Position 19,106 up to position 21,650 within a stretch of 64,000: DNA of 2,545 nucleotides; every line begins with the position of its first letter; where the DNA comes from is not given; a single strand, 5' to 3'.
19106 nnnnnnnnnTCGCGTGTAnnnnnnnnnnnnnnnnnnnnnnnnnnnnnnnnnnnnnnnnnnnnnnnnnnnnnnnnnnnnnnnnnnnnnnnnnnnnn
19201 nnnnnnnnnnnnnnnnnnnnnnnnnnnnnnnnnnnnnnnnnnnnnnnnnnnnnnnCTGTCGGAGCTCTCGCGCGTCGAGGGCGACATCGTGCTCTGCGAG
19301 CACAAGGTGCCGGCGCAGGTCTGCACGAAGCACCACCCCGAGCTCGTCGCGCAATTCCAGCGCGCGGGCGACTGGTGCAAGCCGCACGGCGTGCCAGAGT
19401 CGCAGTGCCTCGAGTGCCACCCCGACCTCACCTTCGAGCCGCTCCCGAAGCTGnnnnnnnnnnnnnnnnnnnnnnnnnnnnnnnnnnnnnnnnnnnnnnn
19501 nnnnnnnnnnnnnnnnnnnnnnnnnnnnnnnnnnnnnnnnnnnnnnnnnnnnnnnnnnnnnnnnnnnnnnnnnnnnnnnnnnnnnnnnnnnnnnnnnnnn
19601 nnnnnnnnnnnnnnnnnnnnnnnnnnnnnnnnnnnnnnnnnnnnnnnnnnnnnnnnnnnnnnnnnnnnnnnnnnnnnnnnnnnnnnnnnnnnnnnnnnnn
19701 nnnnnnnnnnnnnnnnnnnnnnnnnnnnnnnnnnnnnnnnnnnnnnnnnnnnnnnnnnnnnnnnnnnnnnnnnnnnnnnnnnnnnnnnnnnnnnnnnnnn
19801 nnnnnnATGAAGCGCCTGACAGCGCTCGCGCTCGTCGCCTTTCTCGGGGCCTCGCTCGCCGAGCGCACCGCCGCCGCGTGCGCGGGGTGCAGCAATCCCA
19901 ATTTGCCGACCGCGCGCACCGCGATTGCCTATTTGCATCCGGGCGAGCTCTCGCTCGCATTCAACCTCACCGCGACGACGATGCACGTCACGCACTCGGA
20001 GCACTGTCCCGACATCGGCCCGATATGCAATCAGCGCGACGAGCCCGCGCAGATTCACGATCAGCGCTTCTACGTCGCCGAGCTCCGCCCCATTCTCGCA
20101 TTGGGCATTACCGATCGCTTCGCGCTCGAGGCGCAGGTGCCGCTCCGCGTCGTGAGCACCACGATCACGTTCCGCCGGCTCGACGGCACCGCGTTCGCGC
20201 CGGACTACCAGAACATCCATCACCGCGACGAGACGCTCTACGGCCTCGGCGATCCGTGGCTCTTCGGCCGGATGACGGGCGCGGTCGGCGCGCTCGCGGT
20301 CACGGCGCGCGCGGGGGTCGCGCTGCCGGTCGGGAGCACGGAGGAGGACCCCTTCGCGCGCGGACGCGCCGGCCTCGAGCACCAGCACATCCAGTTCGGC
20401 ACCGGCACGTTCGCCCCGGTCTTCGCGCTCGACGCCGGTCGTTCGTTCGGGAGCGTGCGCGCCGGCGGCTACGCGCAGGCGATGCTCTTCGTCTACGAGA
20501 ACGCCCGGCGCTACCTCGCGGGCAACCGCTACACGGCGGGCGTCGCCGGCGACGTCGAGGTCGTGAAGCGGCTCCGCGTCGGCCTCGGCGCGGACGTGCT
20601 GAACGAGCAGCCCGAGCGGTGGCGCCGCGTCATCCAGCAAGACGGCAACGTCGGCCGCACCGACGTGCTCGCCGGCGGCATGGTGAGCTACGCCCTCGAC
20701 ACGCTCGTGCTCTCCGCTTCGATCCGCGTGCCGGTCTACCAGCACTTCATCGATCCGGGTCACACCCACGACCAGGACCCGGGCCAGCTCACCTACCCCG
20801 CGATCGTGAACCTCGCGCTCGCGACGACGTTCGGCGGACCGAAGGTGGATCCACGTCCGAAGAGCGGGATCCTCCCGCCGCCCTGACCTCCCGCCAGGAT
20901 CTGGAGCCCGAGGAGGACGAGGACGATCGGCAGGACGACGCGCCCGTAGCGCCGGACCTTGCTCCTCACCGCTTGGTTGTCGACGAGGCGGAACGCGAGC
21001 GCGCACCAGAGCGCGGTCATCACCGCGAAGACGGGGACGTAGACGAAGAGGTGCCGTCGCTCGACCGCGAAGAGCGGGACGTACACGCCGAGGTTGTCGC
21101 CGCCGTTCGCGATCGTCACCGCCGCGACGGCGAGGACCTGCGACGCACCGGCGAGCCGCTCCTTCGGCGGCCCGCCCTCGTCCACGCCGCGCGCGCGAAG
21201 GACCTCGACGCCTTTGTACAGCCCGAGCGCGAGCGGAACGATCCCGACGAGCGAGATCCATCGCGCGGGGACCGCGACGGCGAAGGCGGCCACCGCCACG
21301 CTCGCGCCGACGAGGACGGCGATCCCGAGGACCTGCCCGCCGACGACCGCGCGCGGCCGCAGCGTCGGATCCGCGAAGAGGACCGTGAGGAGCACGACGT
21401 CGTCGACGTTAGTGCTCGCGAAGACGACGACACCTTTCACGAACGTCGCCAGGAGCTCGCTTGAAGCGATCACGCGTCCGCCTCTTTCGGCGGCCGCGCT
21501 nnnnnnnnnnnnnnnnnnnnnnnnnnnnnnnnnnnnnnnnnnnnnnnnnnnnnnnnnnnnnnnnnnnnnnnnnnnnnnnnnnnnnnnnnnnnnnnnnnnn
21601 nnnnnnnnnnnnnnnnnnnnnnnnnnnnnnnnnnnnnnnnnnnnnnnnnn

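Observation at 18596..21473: CorE-like metal-sensing ECF sigma factor with a Cys-rich tail heading a candidate metal-resistance module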

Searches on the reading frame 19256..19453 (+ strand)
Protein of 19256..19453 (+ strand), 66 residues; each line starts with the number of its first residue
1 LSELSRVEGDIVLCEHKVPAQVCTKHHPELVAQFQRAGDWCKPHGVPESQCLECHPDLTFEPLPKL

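Call 55: search_protein_representatives(protein=window:19256-19453:+)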
Query: 66 residues. Proteins with E-value up to 0.001 (for the whole library): 516; up to 1e-10: 148; up to 1e-30: 7. The best 150 are listed.
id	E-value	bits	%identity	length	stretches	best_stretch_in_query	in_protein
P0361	3.2e-37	141.3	53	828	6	9-59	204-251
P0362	7.0e-37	140.2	44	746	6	32-61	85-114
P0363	9.9e-32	123.9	55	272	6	23-57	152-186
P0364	1.2e-31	123.6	56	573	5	14-59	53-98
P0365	1.4e-31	123.4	56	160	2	7-64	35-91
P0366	4.3e-31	121.9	55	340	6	22-56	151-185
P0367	6.3e-31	121.4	52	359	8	36-59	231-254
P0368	2.0e-28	113.5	59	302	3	10-61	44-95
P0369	2.8e-28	113.0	49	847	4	14-59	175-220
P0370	1.0e-27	111.2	45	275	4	22-64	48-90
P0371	4.3e-27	109.2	59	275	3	10-61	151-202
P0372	1.2e-26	107.8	55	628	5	16-61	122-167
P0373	2.7e-26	106.7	63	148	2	1-61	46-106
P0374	3.1e-26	106.5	48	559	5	13-61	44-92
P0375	6.7e-26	105.4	36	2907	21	8-48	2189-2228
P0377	4.5e-25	102.8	52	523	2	10-61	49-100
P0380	8.7e-23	95.6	54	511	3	14-61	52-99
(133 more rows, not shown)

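Call 57: search_protein_families(library=pfam, proteins=[P0361, P0362, P0364, P0369, P0372, P0374, P0377, P0380, P0367, P0363], max_evalue=0.001)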
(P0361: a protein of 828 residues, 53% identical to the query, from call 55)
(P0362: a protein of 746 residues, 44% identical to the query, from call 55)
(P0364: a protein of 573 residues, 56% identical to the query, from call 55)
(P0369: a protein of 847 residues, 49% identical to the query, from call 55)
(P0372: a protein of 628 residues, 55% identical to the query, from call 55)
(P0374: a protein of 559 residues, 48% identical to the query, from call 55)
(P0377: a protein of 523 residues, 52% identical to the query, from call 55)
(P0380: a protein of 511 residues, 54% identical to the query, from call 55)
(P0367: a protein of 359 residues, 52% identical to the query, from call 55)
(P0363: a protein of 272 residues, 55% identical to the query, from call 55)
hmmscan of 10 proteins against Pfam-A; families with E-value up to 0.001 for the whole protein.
P0361 (828 aa): 2 families
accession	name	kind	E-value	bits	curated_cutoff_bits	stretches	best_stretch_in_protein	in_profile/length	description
PF16576.10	HlyD_D23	-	3.2e-43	148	30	2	543-739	30-213/214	Barrel-sandwich domain of CusB or HlyD membrane-fusion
PF13437.12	HlyD_3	-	1.5e-21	77.5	22.2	1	637-730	2-96/106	HlyD family secretion protein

P0362 (746 aa): 4 families
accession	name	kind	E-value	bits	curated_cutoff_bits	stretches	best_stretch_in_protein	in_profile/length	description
PF16576.10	HlyD_D23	-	8.3e-32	110.6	30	2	467-657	33-213/214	Barrel-sandwich domain of CusB or HlyD membrane-fusion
PF13437.12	HlyD_3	-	4.6e-15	56.7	22.2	1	554-648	2-96/106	HlyD family secretion protein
PF13533.13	Biotin_lipoyl_2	-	1.5e-09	37.8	29.8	2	554-582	3-31/32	Biotin-lipoyl like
PF00364.28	Biotin_lipoyl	-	4.8e-09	36.4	22.1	0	375-403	44-72/73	Biotin-requiring enzyme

P0364 (573 aa): 3 families
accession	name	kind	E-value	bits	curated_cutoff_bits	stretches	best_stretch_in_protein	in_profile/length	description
PF16576.10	HlyD_D23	-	8.5e-37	126.9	30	1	253-479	5-214/214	Barrel-sandwich domain of CusB or HlyD membrane-fusion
PF13437.12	HlyD_3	-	9.7e-20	71.7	22.2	1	375-470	1-97/106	HlyD family secretion protein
PF13533.13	Biotin_lipoyl_2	-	2e-05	24.7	29.8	1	269-299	2-32/32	Biotin-lipoyl like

P0369 (847 aa): 3 families
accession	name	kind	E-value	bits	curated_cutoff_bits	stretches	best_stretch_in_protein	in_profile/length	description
PF16576.10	HlyD_D23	-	5e-44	150.6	30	2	585-758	57-213/214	Barrel-sandwich domain of CusB or HlyD membrane-fusion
PF13437.12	HlyD_3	-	1.8e-21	77.3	22.2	1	656-750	2-97/106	HlyD family secretion protein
PF13533.13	Biotin_lipoyl_2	-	4.8e-05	23.5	29.8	1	355-383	2-30/32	Biotin-lipoyl like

P0372 (628 aa): 4 families
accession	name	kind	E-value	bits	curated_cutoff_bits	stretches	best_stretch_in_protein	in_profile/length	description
PF16576.10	HlyD_D23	-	1.3e-40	139.5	30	1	280-539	2-213/214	Barrel-sandwich domain of CusB or HlyD membrane-fusion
PF13437.12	HlyD_3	-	2.8e-22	79.9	22.2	1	438-531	2-97/106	HlyD family secretion protein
PF13533.13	Biotin_lipoyl_2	-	3.3e-05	24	29.8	1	299-328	2-31/32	Biotin-lipoyl like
PF00364.28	Biotin_lipoyl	-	0.00087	19.5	22.1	0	300-328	45-73/73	Biotin-requiring enzyme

P0374 (559 aa): 4 families
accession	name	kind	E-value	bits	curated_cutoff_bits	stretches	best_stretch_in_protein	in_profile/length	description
PF16576.10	HlyD_D23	-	9e-46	156.3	30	1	240-467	4-213/214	Barrel-sandwich domain of CusB or HlyD membrane-fusion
PF13437.12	HlyD_3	-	2.4e-21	76.9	22.2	1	364-465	1-106/106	HlyD family secretion protein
PF00364.28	Biotin_lipoyl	-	0.0001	22.5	22.1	0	261-286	48-73/73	Biotin-requiring enzyme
PF02321.23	OEP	-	0.00099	19.4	22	0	293-351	118-176/187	Outer membrane efflux protein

P0377 (523 aa): 2 families
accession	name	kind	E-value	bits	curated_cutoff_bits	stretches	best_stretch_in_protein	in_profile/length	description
PF16576.10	HlyD_D23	-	7.6e-38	130.4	30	1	207-433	5-213/214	Barrel-sandwich domain of CusB or HlyD membrane-fusion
PF13437.12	HlyD_3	-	8.7e-21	75.1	22.2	1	332-431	2-106/106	HlyD family secretion protein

P0380 (511 aa): 2 families
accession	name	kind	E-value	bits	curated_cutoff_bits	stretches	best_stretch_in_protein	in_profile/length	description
PF16576.10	HlyD_D23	-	7.7e-25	87.9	30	1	235-469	3-214/214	Barrel-sandwich domain of CusB or HlyD membrane-fusion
PF13437.12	HlyD_3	-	1.7e-09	38.8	22.2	1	368-459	2-96/106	HlyD family secretion protein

P0367 (359 aa): 0 families

P0363 (272 aa): 1 family
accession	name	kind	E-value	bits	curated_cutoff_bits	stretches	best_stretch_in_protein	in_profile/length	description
PF10281.14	Ish1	-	2.9e-05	24.7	26.6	0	81-91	10-20/37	Putative nuclear envelope organisation protein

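Call 59: search_protein_families(library=pfam, proteins=[window:19256-19453:+, P0365], max_evalue=1)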
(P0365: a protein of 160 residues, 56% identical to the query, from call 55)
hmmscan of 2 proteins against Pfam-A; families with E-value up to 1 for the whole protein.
window:19256-19453:+ (66 aa): 0 families

P0365 (160 aa): 11 families
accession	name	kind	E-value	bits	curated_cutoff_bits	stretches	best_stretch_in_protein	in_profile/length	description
PF22798.2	DUF5817_CT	-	0.00015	22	29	1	98-119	19-40/54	DUF5817, C-terminal domain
PF17320.7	DUF5363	-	0.0017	18.6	25.8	0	128-144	19-35/54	Family of unknown function (DUF5363)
PF25287.1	zf-B_box_Trim66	-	0.0098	16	27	1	101-118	8-25/35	Trim66, B-box zinc-binding domain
PF20306.3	Sp-DndD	-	0.014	15.9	27.2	0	99-109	8-18/51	Small protein found in certain Dnd DNA modification systems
PF23250.1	zf_DPOE_2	-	0.076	13.6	27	0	127-143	6-22/73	Zinc finger domain of DNA polymerase-epsilon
PF17546.7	Defb50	-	0.12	12.7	27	1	51-70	9-25/50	Beta defensin 50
PF07776.21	zf-AD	-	0.14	12.8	28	0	130-145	39-54/75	Zinc-finger associated domain (zf-AD)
PF01396.24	Zn_ribbon_Top1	-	0.21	11.8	32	0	138-151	3-16/39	Topoisomerase DNA binding C4 zinc finger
PF10281.14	Ish1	-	0.25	12.2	26.6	0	99-107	11-19/37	Putative nuclear envelope organisation protein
PF18912.6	DZR_2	-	0.73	10.2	27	0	101-142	13-55/56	Double zinc ribbon domain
PF05020.20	zf-NPL4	-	1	9.9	25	0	101-120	93-114/145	NPL4 family, putative zinc binding region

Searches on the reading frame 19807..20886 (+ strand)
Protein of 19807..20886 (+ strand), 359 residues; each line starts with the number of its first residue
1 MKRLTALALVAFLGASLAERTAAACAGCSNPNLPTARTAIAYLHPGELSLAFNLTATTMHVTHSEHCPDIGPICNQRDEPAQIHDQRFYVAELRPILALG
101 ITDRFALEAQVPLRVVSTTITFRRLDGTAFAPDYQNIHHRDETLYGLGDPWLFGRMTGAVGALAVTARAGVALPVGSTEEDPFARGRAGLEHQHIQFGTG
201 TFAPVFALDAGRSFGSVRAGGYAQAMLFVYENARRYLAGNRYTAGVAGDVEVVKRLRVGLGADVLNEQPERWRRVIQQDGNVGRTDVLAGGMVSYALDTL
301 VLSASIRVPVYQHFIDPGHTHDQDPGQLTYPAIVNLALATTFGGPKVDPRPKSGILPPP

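Call 4: search_protein_families(library=pfam, proteins=[window:19807-20886:+], max_evalue=0.01)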
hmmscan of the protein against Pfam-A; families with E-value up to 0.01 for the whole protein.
window:19807-20886:+ (359 aa): 0 families

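Call 5: search_protein_families(library=ncbifam, proteins=[window:19807-20886:+], max_evalue=0.01)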
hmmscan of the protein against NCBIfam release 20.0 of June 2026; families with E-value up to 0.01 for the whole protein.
window:19807-20886:+ (359 aa): 0 families

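Call 20: find_homologous_proteins(query=window:19807-20886:+, max_evalue=0.001)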
Query window:19807-20886:+ (359 aa): 292 proteins with E <= 0.001 among 8000 candidates; the best 120 are listed.
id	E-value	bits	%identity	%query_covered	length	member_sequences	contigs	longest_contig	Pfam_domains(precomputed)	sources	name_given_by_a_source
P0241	3.9e-240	814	100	100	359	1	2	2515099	-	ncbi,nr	ncbi:MAG: hypothetical protein KIT84_19785 [Labilithrix sp.]|nr:hypothetical protein [Labilithrix sp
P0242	8.5e-187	639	79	99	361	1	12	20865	-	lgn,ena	-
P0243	2.9e-181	620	78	94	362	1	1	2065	-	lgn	-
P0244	1.0e-163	563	72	98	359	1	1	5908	-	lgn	-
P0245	2.9e-163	561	69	99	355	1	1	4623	-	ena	-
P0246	4.3e-162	557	67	100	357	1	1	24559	-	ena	-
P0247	6.2e-160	550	69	98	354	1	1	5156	-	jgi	-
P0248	1.4e-159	549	67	98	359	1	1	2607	-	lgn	-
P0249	1.3e-158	546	69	96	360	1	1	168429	-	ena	-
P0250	1.5e-156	539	68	98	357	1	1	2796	-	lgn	-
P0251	5.9e-155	534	67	95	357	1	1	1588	-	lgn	-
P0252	3.5e-154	531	66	96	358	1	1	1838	-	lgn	-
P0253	6.1e-154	530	67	99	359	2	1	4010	-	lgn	-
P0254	7.2e-154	530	67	96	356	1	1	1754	-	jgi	jgi:hypothetical protein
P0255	2.8e-153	528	69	90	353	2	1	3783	-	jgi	jgi:hypothetical protein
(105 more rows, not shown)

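Call 29: predict_structure(alignment_id=A1)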
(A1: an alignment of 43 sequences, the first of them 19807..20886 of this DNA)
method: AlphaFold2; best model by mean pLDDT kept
length: 359 residues; sequences in the alignment: 43
mean_pLDDT: 82.5   pTM: 0.80
mean pLDDT of the five models: 82.5, 81.4, 79.9, 79.8, 79.2
residues with pLDDT >= 90: 172; 70-90: 120; 50-70: 40; < 50: 27
segments of 3 or more residues with pLDDT < 50: 16-27, 323-325, 349-359
pLDDT, mean of each block of 10 residues (from residue 1): 67 51 39 66 92 92 73 75 87 95 96 92 88 76 91 95 95 92 85 86 95 93 93 91 94 95 90 78 85 92 93 69 60 92 67 45
secondary structure, 60 per line:
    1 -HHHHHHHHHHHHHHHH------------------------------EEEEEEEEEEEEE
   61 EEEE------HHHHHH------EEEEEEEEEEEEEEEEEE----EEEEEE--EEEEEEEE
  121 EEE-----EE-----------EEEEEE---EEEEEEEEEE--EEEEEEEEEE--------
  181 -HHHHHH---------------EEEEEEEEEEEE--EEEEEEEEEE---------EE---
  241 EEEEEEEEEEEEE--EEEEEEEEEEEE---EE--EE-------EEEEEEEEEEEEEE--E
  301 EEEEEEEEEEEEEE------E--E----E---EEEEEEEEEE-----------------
elements in order: H2-17 E48-64 H71-76 E83-100 E105-110 E113-123 E142-147 E151-160 E163-172 H182-187 E203-214 E217-226 E241-253 E256-267 E284-297 E300-314 E333-342

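Call 76: search_solved_structures(query=A1, max_evalue=1)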
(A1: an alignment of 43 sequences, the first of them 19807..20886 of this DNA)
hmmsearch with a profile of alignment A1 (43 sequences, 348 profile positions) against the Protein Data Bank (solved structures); distinct sequences matched with E-value up to 1: 3.
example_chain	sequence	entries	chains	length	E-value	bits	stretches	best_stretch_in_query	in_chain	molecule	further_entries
1z9d_A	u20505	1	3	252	0.21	13.5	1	156-221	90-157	uridylate kinase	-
6t79_C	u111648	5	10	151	0.33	12.9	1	137-178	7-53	Histone H2A type 1-B/E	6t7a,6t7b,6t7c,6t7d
7pet_C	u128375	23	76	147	0.4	12.6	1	137-178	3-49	Histone H2A type 1-B/E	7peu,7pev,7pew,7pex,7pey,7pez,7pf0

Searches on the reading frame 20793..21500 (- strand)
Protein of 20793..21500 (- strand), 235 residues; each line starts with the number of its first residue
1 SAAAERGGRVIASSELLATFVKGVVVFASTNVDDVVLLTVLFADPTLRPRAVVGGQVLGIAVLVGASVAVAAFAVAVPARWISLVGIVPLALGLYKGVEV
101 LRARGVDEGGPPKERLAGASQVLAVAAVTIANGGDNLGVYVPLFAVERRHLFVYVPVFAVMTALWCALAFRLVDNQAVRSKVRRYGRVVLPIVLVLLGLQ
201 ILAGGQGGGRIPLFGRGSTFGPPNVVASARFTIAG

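Call 4: search_protein_families(library=pfam, proteins=[window:20793-21500:-], max_evalue=0.01)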
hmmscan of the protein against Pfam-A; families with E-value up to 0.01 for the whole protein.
window:20793-21500:- (235 aa): 1 family
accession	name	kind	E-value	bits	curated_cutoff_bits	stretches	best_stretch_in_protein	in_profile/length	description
PF03596.19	Cad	-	9.1e-23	81.6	26.2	1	28-203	2-181/192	Cadmium resistance transporter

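Call 5: search_protein_families(library=ncbifam, proteins=[window:20793-21500:-], max_evalue=0.01)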
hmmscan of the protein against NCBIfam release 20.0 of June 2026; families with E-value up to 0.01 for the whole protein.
window:20793-21500:- (235 aa): 1 family
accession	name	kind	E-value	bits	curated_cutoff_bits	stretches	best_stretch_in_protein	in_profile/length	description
TIGR00779.1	cad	subfamily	2.2e-27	96.2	181.65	1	29-202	3-179/193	CadD family cadmium resistance transporter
